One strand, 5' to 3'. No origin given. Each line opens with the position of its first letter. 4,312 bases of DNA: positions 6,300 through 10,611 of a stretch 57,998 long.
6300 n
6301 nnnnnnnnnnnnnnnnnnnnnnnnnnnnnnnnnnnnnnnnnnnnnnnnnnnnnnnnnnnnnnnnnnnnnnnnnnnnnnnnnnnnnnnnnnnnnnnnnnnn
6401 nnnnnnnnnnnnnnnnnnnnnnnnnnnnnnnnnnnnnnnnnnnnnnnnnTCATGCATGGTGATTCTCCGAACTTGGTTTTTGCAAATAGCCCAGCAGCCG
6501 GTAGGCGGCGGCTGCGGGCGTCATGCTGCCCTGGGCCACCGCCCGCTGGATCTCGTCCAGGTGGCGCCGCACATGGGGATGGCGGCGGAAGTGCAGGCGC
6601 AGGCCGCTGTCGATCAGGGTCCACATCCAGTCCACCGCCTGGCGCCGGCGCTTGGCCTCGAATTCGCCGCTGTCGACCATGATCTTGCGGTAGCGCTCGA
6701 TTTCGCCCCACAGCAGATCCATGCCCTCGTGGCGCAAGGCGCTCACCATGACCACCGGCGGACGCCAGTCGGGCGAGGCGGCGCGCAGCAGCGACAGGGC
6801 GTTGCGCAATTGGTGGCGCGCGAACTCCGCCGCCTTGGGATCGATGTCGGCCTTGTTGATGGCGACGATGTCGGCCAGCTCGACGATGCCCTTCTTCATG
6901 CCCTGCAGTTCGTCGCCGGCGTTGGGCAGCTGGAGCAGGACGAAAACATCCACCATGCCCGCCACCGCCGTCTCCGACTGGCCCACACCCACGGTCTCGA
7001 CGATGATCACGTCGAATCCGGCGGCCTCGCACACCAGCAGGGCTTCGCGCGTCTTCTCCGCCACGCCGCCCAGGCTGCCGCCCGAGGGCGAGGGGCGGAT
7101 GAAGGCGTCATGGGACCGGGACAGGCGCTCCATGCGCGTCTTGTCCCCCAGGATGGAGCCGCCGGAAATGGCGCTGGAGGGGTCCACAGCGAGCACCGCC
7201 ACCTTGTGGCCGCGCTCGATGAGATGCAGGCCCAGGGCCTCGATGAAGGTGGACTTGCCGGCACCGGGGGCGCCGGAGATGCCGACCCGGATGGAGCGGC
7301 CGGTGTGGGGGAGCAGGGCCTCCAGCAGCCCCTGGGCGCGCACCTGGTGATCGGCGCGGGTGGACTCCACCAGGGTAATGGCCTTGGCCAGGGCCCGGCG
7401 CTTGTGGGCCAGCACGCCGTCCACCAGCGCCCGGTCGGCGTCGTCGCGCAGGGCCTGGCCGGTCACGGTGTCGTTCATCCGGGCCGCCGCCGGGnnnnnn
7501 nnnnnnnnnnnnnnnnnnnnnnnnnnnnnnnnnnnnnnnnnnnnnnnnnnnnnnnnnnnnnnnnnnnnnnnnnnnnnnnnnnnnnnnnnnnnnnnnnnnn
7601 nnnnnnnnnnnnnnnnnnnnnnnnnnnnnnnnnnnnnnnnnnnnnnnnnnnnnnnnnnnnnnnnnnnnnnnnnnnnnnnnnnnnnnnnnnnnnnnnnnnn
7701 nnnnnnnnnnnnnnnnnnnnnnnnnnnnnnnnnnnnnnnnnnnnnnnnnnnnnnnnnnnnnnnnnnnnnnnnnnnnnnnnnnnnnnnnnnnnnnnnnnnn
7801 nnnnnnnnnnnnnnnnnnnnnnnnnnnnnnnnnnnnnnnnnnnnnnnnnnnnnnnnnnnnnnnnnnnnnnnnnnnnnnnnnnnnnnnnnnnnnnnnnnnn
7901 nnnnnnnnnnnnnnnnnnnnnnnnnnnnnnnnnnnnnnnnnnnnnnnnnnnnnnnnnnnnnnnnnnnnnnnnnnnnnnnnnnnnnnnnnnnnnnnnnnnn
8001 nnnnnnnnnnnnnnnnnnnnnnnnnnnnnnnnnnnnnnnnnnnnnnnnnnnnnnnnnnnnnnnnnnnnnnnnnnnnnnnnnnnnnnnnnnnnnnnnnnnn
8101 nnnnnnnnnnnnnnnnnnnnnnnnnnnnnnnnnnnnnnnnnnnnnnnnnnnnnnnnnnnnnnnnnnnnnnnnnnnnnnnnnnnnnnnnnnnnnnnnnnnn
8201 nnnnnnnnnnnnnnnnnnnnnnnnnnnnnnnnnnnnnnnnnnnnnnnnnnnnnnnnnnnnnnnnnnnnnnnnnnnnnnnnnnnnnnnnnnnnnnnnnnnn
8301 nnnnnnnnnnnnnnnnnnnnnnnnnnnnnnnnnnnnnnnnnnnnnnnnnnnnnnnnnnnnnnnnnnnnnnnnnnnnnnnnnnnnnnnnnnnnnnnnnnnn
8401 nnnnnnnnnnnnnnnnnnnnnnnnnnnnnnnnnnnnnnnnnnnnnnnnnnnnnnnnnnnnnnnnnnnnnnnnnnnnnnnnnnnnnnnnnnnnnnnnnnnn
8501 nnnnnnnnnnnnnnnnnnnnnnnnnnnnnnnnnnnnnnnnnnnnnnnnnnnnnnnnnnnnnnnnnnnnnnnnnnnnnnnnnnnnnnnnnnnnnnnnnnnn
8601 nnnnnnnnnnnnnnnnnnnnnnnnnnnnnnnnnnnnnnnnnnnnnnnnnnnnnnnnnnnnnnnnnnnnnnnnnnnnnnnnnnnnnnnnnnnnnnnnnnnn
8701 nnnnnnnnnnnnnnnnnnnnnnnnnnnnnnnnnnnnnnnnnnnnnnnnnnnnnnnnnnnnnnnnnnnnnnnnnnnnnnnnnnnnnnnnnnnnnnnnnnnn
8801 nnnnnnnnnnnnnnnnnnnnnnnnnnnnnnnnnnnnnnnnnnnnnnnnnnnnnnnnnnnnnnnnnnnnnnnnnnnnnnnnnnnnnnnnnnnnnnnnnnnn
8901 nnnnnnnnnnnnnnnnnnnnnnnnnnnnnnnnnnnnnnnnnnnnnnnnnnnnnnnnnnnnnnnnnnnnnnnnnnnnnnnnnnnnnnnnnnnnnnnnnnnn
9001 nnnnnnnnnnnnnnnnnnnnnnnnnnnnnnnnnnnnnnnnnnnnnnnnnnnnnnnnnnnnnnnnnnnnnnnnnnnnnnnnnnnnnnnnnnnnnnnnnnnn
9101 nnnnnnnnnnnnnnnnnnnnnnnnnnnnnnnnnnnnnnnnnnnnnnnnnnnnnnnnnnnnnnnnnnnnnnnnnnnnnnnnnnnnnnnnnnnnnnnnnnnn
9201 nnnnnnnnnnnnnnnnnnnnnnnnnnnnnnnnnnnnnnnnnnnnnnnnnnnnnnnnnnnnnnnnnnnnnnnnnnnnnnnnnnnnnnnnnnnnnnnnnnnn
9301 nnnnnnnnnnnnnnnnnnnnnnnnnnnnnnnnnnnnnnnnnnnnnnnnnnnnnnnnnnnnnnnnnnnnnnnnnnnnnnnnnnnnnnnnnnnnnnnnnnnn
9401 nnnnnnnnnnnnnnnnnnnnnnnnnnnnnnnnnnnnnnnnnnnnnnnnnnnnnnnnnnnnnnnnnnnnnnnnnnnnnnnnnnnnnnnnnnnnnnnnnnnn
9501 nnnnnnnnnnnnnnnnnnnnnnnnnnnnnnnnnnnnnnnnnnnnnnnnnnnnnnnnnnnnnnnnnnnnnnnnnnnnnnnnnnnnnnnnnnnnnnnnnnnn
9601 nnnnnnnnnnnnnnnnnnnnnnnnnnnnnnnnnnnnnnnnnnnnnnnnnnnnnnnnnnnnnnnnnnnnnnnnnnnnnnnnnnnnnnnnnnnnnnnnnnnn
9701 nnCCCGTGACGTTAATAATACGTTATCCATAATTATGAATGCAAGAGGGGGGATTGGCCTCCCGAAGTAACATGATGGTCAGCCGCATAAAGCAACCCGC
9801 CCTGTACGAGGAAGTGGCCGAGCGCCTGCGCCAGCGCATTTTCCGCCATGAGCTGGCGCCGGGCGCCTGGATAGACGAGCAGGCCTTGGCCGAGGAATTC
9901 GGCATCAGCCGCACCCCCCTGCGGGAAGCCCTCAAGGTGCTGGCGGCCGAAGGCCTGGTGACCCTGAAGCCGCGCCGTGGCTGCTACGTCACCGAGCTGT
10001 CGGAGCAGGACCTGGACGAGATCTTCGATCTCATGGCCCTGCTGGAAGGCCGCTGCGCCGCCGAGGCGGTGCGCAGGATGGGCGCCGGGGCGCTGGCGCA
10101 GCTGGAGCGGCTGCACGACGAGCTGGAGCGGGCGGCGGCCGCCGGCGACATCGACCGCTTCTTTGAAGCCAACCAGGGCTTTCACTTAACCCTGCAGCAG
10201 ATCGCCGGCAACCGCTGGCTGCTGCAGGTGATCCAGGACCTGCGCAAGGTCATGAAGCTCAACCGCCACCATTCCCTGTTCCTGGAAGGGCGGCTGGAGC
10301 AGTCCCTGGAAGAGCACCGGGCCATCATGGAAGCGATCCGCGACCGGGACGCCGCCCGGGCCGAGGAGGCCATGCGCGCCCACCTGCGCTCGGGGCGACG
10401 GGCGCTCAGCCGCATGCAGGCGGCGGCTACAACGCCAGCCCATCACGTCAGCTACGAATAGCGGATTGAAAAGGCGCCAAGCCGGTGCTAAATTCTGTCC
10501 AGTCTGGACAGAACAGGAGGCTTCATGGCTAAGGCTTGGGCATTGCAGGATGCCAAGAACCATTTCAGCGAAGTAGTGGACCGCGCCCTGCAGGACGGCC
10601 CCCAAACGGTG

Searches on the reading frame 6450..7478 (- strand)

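Call 67: search_protein_families(library=pfam, proteins=[window:6450-7478:-], max_evalue=0.0001)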
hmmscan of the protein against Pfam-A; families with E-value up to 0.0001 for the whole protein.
window:6450-7478:- (342 aa): 2 families
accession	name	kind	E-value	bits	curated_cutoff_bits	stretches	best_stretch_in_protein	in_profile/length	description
PF03308.22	MeaB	-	2.4e-115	384.7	23.1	1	30-296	1-267/273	Methylmalonyl Co-A mutase-associated GTPase MeaB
PF02492.25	cobW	-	1.5e-05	25.1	20.7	0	65-218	3-161/180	CobW/HypB/UreG, nucleotide-binding domain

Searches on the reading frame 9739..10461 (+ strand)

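Call 67: search_protein_families(library=pfam, proteins=[window:9739-10461:+], max_evalue=0.0001)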
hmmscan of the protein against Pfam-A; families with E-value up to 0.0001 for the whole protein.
window:9739-10461:+ (240 aa): 2 families
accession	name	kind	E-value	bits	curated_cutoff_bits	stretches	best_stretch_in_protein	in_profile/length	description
PF07729.17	FCD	-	9.7e-32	110.4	24.3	1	94-217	1-124/125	FCD domain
PF00392.27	GntR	-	6.4e-22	77.4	27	1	22-84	1-64/64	Bacterial regulatory proteins, gntR family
